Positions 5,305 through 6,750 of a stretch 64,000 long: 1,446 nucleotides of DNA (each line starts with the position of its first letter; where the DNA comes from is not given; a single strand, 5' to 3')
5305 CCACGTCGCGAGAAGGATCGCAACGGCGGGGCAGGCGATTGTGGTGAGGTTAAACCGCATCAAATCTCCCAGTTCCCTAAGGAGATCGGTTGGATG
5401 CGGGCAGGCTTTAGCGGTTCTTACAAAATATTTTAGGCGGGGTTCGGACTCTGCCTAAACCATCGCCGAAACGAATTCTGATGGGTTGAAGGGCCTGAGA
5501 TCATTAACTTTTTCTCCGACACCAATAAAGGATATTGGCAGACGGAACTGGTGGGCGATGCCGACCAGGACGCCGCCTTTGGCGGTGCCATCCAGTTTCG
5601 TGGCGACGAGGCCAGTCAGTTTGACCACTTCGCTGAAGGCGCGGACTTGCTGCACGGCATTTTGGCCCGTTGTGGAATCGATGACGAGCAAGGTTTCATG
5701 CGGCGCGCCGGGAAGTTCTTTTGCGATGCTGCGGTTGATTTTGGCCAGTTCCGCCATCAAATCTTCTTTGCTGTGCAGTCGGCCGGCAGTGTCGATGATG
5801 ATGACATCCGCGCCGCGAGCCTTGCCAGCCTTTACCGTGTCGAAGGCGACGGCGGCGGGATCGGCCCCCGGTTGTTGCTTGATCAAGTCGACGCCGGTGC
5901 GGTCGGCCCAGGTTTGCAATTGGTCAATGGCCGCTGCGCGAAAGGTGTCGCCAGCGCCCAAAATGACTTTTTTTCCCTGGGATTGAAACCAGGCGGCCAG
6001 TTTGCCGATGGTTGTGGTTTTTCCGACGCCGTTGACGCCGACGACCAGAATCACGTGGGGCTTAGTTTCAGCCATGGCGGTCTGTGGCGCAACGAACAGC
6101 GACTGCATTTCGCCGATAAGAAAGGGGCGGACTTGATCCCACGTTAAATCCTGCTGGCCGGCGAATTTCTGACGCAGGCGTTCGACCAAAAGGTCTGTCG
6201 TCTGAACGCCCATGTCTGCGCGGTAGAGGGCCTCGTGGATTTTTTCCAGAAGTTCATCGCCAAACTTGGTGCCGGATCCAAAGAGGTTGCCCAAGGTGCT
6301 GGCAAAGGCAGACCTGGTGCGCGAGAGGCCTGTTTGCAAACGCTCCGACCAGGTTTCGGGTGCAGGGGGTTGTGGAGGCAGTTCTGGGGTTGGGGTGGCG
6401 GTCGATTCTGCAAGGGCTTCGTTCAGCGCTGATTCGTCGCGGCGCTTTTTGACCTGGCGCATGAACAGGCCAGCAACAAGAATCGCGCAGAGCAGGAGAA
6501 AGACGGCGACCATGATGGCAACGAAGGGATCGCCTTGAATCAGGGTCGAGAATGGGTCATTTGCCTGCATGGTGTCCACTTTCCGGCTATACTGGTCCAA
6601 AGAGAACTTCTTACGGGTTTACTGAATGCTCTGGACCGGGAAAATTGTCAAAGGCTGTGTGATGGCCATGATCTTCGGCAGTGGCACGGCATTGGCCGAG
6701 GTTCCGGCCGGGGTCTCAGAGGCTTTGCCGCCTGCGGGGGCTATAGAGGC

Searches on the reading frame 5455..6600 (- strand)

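Call 83: search_protein_families(library=pfam, proteins=[window:5455-6600:-], max_evalue=0.0001)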
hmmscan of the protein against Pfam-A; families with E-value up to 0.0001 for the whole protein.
window:5455-6600:- (381 aa): 5 families
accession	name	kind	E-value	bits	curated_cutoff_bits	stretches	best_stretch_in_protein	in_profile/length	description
PF00448.28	SRP54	-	1.5e-77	260.2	22.7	1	181-380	1-194/196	SRP54-type protein, GTPase domain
PF02881.24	SRP54_N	-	3.5e-08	34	22.4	1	101-160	3-70/75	SRP54-type protein, helical bundle domain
PF13401.12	AAA_22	-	2.7e-07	31.4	27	1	182-288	6-107/130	AAA domain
PF13604.12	AAA_30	-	2.4e-06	27.8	27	1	176-279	13-104/191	AAA domain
PF13191.12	AAA_16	-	3.2e-06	28.2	32.6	1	177-309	20-140/167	AAA ATPase domain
